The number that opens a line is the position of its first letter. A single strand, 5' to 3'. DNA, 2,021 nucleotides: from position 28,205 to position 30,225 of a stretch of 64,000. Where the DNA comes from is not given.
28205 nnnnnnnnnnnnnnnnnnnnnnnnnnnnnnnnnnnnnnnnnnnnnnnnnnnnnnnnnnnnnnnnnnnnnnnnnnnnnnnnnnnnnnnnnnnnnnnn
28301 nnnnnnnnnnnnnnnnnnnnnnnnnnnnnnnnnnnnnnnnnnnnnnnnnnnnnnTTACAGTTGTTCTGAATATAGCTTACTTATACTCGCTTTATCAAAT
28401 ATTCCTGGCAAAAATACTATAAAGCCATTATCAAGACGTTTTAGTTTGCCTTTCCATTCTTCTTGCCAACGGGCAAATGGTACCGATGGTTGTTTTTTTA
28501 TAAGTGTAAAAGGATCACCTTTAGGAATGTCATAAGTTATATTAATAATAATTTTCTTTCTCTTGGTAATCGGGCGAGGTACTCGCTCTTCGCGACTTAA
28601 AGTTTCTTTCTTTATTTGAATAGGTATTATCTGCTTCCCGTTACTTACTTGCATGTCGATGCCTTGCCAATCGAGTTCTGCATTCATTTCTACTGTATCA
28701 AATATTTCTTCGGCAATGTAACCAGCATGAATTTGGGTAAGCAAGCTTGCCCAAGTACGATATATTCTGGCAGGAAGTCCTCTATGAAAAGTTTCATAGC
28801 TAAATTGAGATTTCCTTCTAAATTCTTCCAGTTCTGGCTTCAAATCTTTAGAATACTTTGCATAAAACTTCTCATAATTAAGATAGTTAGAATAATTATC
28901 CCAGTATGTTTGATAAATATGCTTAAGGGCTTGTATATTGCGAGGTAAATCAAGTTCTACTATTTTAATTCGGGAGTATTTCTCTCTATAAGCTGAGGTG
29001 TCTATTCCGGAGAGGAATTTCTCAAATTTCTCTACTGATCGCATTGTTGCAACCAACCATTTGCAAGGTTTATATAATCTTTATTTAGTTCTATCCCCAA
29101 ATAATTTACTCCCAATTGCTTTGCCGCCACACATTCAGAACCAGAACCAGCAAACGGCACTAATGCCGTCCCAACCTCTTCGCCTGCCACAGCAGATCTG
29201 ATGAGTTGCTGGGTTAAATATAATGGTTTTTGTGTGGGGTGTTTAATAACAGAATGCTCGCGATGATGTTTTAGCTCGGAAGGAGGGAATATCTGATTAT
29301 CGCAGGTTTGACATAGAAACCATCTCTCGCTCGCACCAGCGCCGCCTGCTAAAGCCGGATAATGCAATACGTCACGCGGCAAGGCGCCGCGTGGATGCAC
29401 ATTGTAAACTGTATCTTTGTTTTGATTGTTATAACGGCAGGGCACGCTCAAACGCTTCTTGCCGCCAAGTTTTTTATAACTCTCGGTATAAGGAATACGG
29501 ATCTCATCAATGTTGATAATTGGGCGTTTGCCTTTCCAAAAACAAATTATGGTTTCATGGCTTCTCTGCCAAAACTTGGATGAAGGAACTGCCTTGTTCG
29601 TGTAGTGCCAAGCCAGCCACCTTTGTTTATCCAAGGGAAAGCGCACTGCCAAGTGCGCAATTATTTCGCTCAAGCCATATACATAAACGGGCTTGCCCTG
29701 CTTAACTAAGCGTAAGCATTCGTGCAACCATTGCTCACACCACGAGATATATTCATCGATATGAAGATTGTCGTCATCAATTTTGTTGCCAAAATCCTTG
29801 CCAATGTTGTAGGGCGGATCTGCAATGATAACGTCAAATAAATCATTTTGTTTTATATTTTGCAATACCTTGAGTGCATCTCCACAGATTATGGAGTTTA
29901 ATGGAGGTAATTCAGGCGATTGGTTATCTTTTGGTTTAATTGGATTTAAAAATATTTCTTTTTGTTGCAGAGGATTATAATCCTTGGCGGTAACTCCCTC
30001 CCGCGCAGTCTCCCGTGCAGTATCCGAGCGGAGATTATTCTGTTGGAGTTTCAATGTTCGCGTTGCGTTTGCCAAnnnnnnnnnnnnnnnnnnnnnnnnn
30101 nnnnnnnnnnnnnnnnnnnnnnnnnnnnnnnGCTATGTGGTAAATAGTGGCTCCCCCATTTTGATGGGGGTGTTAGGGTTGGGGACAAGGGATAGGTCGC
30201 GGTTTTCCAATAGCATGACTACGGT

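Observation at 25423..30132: AT-rich defence island between clpS and psd: a type II R-M module plus a CBASS-like patatin/nucleotidyltransferase operon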

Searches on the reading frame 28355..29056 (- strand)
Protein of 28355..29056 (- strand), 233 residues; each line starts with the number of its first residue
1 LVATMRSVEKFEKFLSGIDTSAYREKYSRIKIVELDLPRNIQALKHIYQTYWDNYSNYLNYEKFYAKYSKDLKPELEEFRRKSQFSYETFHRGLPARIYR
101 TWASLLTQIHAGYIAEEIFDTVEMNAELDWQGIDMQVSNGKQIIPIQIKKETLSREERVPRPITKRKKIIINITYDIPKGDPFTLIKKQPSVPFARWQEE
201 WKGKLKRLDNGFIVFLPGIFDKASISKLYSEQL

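Call 3: search_protein_families(library=pfam, proteins=[window:28355-29056:-], max_evalue=0.1)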
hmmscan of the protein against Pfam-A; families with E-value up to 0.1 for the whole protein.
window:28355-29056:- (233 aa): 1 family
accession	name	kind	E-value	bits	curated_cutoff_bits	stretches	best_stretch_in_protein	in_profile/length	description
PF09573.16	RE_TaqI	-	1.7e-38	132.7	26.1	1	9-215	2-217/229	TaqI restriction endonuclease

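Call 4: search_protein_families(library=padloc, proteins=[window:28355-29056:-], max_evalue=0.1)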
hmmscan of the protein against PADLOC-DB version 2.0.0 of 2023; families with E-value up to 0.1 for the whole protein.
window:28355-29056:- (233 aa): 2 families
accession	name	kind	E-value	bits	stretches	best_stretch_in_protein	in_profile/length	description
PDLC03574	REase_II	-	2.8e-33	113.5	1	6-215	8-228/261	Type II restriction enzyme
PDLC04165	AriB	-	0.00046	17.8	1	37-145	94-193/289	-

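Call 5: search_protein_families(library=ncbifam, proteins=[window:28355-29056:-], max_evalue=0.1)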
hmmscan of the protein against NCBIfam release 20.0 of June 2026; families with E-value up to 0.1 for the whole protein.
window:28355-29056:- (233 aa): 0 families

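Call 20: search_solved_structures(query=window:28355-29056:-, max_evalue=0.01, show_alignments=1)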
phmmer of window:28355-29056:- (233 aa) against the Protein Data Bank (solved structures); distinct sequences matched with E-value up to 0.01: 0.

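Call 70: find_homologous_proteins(query=window:28355-29044:-, max_evalue=0.00001)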
Query window:28355-29044:- (229 aa): 698 proteins with E <= 0.00001 among 878 candidates; the best 120 are listed.
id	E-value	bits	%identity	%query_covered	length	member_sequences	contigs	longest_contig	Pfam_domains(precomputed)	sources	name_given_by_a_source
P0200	5.0e-141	486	94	100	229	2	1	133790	PF09573.17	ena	-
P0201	7.2e-84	299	61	97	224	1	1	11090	PF09573.17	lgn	-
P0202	1.3e-83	298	61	97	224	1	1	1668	PF09573.17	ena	-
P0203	4.4e-83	296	62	94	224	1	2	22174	PF09573.17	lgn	-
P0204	1.4e-82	295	61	97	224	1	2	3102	PF09573.17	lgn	-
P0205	4.6e-81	290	59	97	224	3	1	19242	PF09573.17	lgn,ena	-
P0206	1.7e-80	288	59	94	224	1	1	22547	PF09573.17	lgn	-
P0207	1.9e-77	278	57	97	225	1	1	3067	PF09573.17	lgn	-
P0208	6.7e-77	276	57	97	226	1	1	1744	PF09573.17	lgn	-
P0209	9.3e-76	272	56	97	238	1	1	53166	PF09573.17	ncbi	-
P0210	9.9e-76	272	56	96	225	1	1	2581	PF09573.17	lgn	-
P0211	1.2e-75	272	56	96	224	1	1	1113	PF09573.17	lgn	-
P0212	2.1e-75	271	55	96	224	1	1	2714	PF09573.17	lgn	-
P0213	2.6e-75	271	55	95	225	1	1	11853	PF09573.17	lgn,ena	-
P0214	3.6e-75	270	56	97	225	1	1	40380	PF09573.17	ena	-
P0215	3.6e-75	270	54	97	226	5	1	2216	PF09573.17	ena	-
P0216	3.8e-75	270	57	94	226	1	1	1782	PF09573.17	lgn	-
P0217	9.2e-75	269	56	97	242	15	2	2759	PF09573.17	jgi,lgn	-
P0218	1.1e-74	269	56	97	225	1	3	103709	PF09573.17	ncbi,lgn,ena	ncbi:MAG: TaqI family restriction endonuclease [Gammaproteobacteria bacterium WSBS_2016_MAG_OTU1]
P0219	1.4e-74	268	56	94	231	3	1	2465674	PF09573.17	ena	-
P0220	2.3e-74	268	56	94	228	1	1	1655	PF09573.17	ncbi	-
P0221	7.3e-74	266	56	94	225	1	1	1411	PF09573.17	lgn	-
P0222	3.2e-73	264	52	97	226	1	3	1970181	PF09573.17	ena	-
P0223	3.6e-73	264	52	97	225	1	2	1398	PF09573.17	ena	-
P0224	6.1e-73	263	59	94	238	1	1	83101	PF09573.17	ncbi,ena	-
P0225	6.2e-73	263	56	94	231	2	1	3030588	PF09573.17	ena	-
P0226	1.0e-72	262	54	97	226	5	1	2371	PF09573.17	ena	-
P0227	1.0e-72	262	57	94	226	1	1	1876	PF09573.17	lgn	-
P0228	1.1e-72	262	53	96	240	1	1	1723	PF09573.17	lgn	-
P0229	1.3e-72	262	54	95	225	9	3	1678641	PF09573.17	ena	-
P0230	7.5e-72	260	51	96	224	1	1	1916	PF09573.17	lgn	-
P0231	7.6e-72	259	56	96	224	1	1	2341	PF09573.17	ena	-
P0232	1.6e-71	258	52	97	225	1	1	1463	PF09573.17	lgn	-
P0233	3.5e-71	257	55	97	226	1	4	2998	PF09573.17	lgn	-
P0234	4.2e-71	257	54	96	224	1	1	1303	PF09573.17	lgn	-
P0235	4.4e-71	257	55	95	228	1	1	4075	PF09573.17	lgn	-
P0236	4.5e-71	257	55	95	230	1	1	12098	PF09573.17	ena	-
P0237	5.2e-71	257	51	96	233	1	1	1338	PF09573.17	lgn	-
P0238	6.1e-71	257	54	97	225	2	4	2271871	PF09573.17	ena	-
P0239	1.6e-70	255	56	97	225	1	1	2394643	PF09573.17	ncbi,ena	-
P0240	1.8e-70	255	56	94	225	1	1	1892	PF09573.17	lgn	-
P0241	2.0e-70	255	61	89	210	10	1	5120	PF09573.17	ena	-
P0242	7.6e-70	253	52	97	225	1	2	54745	PF09573.17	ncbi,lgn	ncbi:MAG: TaqI family restriction endonuclease [Gammaproteobacteria bacterium]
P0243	9.7e-70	253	54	95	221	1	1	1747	PF09573.17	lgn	-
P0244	1.4e-69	252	55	95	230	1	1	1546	PF09573.17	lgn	-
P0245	2.3e-69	251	53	94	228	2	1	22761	PF09573.17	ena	-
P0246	2.7e-69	251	54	96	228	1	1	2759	PF09573.17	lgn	-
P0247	4.1e-69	251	54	97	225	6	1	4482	PF09573.17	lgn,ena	-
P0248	5.7e-69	250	51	97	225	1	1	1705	PF09573.17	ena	-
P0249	7.5e-69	250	54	95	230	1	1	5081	PF09573.17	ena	-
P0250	9.5e-69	249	54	94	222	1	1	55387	PF09573.17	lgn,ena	-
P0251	1.0e-68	249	55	95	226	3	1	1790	PF09573.17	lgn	-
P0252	1.0e-68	249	55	97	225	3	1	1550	PF09573.17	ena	-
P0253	1.2e-68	249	56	93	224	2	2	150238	PF09573.17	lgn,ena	-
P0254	4.5e-68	247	52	93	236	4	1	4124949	PF09573.17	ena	-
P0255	6.6e-68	247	54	97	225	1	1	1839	PF09573.17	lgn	-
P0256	7.2e-68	246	51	94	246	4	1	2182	PF09573.17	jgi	-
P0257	1.7e-67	245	54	95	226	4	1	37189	PF09573.17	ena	-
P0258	3.0e-67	244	53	97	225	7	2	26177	PF09573.17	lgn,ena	-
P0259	3.1e-67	244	53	96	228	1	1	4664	PF09573.17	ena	-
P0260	3.4e-67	244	52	94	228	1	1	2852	PF09573.17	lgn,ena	-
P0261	3.8e-67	244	54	97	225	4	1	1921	PF09573.17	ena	-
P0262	5.7e-67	244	54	97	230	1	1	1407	PF09573.17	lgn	-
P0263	1.9e-66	242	53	97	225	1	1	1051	PF09573.17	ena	-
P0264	2.0e-66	242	51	96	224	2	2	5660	PF09573.17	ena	-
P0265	3.1e-66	241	54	93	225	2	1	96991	PF09573.17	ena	-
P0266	3.2e-66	241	56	95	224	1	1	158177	PF09573.17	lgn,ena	-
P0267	7.1e-66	240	53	95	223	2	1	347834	PF09573.17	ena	-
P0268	9.0e-66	240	54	93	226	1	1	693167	PF09573.17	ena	-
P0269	9.4e-66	240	51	96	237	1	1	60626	PF09573.17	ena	-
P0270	1.3e-65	239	52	97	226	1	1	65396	PF09573.17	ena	-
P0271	1.4e-65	239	53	96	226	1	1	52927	PF09573.17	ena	-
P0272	1.7e-65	239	53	95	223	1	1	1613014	PF09573.17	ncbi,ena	-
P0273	2.0e-65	239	54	94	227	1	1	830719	PF09573.17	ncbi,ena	-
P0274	2.3e-65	238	55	96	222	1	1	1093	PF09573.17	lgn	-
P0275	2.4e-65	238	53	95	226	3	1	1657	PF09573.17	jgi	-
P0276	2.5e-65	238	50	100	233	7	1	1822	PF09573.17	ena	-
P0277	3.6e-65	238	52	97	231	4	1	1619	PF09573.17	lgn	-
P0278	5.4e-65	237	52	96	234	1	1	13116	PF09573.17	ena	-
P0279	8.7e-65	236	55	94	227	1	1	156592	PF09573.17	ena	-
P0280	9.9e-65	236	52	97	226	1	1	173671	PF09573.17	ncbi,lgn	-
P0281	1.0e-64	236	53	97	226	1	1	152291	PF09573.17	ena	-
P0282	1.5e-64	236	52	94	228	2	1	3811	PF09573.17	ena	-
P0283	1.5e-64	236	53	94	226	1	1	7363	PF09573.17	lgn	-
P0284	2.8e-64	235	54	97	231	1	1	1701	PF09573.17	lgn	-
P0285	4.8e-64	234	52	99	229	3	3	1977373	PF09573.17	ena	-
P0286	2.7e-63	232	52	94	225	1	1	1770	PF09573.17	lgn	-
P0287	4.6e-63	231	52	95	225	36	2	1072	PF09573.17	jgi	jgi:hypothetical protein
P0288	7.1e-63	230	52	96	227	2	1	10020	PF09573.17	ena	-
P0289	1.0e-62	230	48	96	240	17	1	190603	PF09573.17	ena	-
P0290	2.8e-62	228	51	93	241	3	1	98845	PF09573.17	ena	-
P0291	2.9e-61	225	53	92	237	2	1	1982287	PF09573.17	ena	-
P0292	5.0e-61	224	52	94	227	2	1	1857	PF09573.17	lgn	-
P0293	5.1e-61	224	50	90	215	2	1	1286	PF09573.17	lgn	-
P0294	1.2e-60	223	49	97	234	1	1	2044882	PF09573.17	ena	-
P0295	1.2e-60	223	49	98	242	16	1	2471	PF09573.17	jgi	-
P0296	1.4e-59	219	51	93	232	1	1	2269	PF09573.17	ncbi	-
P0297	2.1e-58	216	50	94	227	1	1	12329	PF09573.17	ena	-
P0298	3.6e-58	215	49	93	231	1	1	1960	PF09573.17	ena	-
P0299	6.1e-58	214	53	84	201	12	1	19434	PF09573.17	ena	-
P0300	3.5e-57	212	51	94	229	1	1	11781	PF09573.17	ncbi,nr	ncbi:MAG: TaqI family restriction endonuclease [Patescibacteria group bacterium]|nr:TaqI family rest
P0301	4.5e-57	211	49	93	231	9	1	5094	PF09573.17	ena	-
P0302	7.4e-57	210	47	94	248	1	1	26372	PF09573.17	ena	-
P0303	8.2e-57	210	47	94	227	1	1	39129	PF09573.17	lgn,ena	-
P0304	1.1e-56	210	51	92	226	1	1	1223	PF09573.17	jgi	-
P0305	1.9e-56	209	49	95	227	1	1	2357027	PF09573.17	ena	-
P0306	2.5e-56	209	49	93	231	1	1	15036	PF09573.17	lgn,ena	-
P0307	3.5e-56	208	49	92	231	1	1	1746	PF09573.17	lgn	-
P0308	5.6e-56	208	49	95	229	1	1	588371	PF09573.17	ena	-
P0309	1.4e-55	206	49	93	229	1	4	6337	PF09573.17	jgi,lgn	-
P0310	1.4e-55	206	48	93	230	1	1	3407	PF09573.17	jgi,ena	-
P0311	1.8e-55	206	49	93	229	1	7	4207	PF09573.17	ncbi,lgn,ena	-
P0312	3.2e-55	205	46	94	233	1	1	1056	PF09573.17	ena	-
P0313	3.6e-55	205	48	93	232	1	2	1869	PF09573.17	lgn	-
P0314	5.1e-55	204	49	95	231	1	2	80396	PF09573.17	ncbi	-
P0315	6.5e-55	204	48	94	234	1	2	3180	PF09573.17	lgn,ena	-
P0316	7.3e-55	204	46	95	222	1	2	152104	PF09573.17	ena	-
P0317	1.2e-54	203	48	93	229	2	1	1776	PF09573.17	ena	-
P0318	2.6e-54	202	48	95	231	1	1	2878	PF09573.17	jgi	-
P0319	2.9e-54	202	46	97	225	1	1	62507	PF09573.17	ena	-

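Call 71: find_encoding_contigs(protein=P0200, flank=10000, max_places=4)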
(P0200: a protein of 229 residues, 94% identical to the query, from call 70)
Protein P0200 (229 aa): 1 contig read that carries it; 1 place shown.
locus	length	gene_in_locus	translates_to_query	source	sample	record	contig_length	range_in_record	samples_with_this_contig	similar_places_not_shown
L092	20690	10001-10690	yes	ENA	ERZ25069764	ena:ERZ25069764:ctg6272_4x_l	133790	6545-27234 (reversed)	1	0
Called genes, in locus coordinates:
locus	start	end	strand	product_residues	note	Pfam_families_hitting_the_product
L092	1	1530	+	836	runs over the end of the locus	PF02687:FtsX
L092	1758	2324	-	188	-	PF02632:BioY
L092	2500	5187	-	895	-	PF02739:5_3_exonuc_N, PF01367:5_3_exonuc, PF01612:DNA_pol_A_exo1, PF00476:DNA_pol_A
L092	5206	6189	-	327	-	PF00288:GHMP_kinases_N (weak), PF08544:GHMP_kinases_C (weak)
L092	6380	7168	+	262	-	PF02548:Pantoate_transf, PF01177:Asp_Glu_race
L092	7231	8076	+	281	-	PF02569:Pantoate_ligase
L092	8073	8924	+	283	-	PF27523:PSD (weak), PF02666:PS_Dcarbxylase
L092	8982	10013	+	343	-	PF01555:N6_N4_Mtase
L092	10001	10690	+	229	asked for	PF09573:RE_TaqI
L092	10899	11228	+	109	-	PF02617:ClpS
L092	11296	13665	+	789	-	PF02861:Clp_N, PF13191:AAA_16 (weak), PF00004:AAA, PF17871:AAA_lid_9, PF00004:AAA, PF07724:AAA_2, PF07728:AAA_5, PF10431:ClpB_D2-small, +5 more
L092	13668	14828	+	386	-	PF00383:dCMP_cyt_deam_1, PF14437:MafB19-deam (weak), PF01872:RibD_C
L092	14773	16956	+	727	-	PF04348:LppC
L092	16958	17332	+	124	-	PF02021:UPF0102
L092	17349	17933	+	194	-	PF13580:SIS_2, PF01380:SIS (faint)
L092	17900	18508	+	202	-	PF04972:BON (faint)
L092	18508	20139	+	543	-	PF01676:Metalloenzyme, PF06415:iPGM_N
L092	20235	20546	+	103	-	-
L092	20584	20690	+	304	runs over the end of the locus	PF13714:PEP_mutase, PF00463:ICL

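Call 72: find_encoding_contigs(protein=P0203, flank=6000, max_places=3)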
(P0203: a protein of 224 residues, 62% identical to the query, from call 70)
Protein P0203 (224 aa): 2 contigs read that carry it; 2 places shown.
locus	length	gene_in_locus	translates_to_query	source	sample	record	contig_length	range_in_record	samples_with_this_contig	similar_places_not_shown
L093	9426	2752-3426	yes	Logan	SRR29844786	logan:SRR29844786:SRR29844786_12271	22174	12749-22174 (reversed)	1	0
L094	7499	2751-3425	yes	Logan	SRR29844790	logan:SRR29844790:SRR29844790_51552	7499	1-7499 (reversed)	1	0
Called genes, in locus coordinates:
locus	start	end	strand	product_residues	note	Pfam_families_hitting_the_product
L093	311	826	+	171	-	-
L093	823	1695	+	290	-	PF01555:N6_N4_Mtase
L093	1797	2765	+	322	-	PF01555:N6_N4_Mtase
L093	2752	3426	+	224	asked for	PF09573:RE_TaqI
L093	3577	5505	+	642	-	PF07973:tRNA_SAD, PF00587:tRNA-synt_2b, PF03129:HGTP_anticodon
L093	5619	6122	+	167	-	PF05198:IF3_N, PF00707:IF3_C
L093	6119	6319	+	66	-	PF01632:Ribosomal_L35p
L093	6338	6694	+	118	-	PF00453:Ribosomal_L20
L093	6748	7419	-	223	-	PF00730:HhH-GPD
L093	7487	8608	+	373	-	PF01571:GCV_T, PF08669:GCV_T_C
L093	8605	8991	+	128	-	PF01597:GCV_H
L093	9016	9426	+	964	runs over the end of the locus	PF02347:GDC-P, PF21478:GcvP2_C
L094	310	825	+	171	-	-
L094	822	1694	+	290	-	PF01555:N6_N4_Mtase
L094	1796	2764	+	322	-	PF01555:N6_N4_Mtase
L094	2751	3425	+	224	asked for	PF09573:RE_TaqI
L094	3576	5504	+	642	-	PF07973:tRNA_SAD, PF00587:tRNA-synt_2b, PF03129:HGTP_anticodon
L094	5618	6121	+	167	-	PF05198:IF3_N, PF00707:IF3_C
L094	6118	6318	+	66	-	PF01632:Ribosomal_L35p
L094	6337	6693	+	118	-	PF00453:Ribosomal_L20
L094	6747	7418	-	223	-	PF00730:HhH-GPD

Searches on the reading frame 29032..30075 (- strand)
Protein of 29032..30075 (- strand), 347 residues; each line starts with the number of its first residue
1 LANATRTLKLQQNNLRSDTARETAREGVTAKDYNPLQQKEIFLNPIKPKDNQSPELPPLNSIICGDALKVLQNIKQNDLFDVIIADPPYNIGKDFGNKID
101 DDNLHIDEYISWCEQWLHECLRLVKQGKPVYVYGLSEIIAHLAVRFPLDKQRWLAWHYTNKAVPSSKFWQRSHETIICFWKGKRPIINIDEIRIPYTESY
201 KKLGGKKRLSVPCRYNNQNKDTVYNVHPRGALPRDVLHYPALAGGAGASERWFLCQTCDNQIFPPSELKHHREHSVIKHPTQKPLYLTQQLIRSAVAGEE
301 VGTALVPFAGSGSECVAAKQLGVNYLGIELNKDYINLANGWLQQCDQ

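Call 3: search_protein_families(library=pfam, proteins=[window:29032-30075:-], max_evalue=0.1)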
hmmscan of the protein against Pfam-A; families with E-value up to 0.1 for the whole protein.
window:29032-30075:- (347 aa): 4 families
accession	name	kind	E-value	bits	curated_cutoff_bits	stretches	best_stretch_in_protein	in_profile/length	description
PF01555.25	N6_N4_Mtase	-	4.3e-36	125.4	26.7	1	81-339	2-220/221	DNA methylase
PF02086.21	MethyltransfD12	-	0.027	14.6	22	0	305-343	25-63/253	D12 class N6 adenine-specific DNA methyltransferase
PF07669.17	Eco57I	-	0.067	13.7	25.3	1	67-98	69-93/171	Eco57I restriction-modification methylase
PF03602.21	Cons_hypoth95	-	0.077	13.1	24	0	64-93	98-127/182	Conserved hypothetical protein 95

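Call 4: search_protein_families(library=padloc, proteins=[window:29032-30075:-], max_evalue=0.1)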
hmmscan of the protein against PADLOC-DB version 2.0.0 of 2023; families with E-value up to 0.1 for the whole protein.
window:29032-30075:- (347 aa): 56 families (the best 25 are shown)
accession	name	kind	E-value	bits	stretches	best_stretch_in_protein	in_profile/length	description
PDLC03299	MTase_II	-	4.9e-42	142.4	2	61-218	16-174/296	Type II methyltransferase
PDLC03371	MTase_II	-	4e-40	136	1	60-345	11-255/260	Type II methyltransferase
PDLC03320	MTase_II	-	2.6e-30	103.6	2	56-207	29-180/289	Type II methyltransferase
PDLC03353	MTase_II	-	2.3e-22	77.8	2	60-140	10-87/260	Type II methyltransferase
PDLC03216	MTase_II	-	1.9e-19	67.9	2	278-344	193-257/364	Type II methyltransferase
PDLC03738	oMTase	-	3.4e-18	63.5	2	277-344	202-267/376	orphan methyltransferase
PDLC03302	MTase_II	-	4.3e-18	63.4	2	269-344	189-262/626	Type II methyltransferase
PDLC03238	MTase_II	-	8.7e-18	62.6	1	56-185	120-248/428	Type II methyltransferase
PDLC03387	MTase_II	-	3.2e-17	60.6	2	168-343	161-276/289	Type II methyltransferase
PDLC03228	MTase_II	-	4.1e-17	60.8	2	278-339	143-202/227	Type II methyltransferase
PDLC03230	MTase_II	-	2.7e-16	57.8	2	59-202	35-183/360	Type II methyltransferase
PDLC03339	MTase_II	-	1.1e-15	55.4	2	278-342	209-271/399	Type II methyltransferase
PDLC03265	MTase_II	-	8.4e-15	53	2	62-146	27-110/333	Type II methyltransferase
PDLC03350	MTase_II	-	1e-14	52.7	2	276-340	231-293/312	Type II methyltransferase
PDLC03295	MTase_II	-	2e-14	51.8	2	59-129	3-70/292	Type II methyltransferase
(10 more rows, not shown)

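Call 5: search_protein_families(library=ncbifam, proteins=[window:29032-30075:-], max_evalue=0.1)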
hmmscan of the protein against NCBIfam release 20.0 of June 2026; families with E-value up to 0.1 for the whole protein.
window:29032-30075:- (347 aa): 4 families
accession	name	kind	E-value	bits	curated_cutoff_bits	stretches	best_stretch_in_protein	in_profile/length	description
NF008572.0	PRK11524.1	equivalog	9.4e-33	113.6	292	2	61-219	16-174/294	adenine-specific DNA-methyltransferase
NF050803.1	DnaMtaseCcrMCaul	equivalog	3.4e-17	62.4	830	2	273-344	180-249/350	adenine-specific DNA-methyltransferase CcrM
NF010253.0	PRK13699.1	subfamily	9.7e-16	58.1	244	2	277-336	142-199/226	DNA methyltransferase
NF006430.0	PRK08699.1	equivalog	0.00068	18.7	481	1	83-146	218-281/325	DNA polymerase III subunit delta'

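Call 21: search_solved_structures(query=window:29032-30075:-, max_evalue=0.001, show_alignments=0)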
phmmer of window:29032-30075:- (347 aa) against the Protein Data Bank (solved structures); distinct sequences matched with E-value up to 0.001: 11.
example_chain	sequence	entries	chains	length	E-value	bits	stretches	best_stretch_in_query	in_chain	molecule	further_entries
9c3u_A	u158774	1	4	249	5.3e-22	81.5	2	80-207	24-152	Methyltransferase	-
8urk_A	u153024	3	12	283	8e-22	80.9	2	80-207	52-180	Methyltransferase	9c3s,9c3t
1g60_A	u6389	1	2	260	2.2e-19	72.9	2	66-199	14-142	Adenine-specific Methyltransferase MboIIA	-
1nw8_A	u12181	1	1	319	5e-13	51.9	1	66-219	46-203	MODIFICATION METHYLASE RSRI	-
1eg2_A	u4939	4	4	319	5.7e-13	51.8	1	66-219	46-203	MODIFICATION METHYLASE RSRI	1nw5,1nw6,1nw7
6pbd_A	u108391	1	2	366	1.5e-10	43.8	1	278-339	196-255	Modification methylase CcrMI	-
5hfj_A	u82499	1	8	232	3.5e-09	39.3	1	277-339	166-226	Adenine specific DNA methyltransferase (DpnA)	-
5hek_A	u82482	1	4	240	3.7e-09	39.2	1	277-339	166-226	Adenine specific DNA methyltransferase (DpnA)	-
8s9n_A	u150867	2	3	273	8.7e-08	34.7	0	278-337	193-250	DNA cytosine-N4 methyltransferase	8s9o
8s9m_A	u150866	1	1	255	9.5e-08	34.6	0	278-337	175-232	DNA cytosine-N4 methyltransferase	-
2zie_A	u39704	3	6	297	0.00012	24.4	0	276-339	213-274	Putative modification methylase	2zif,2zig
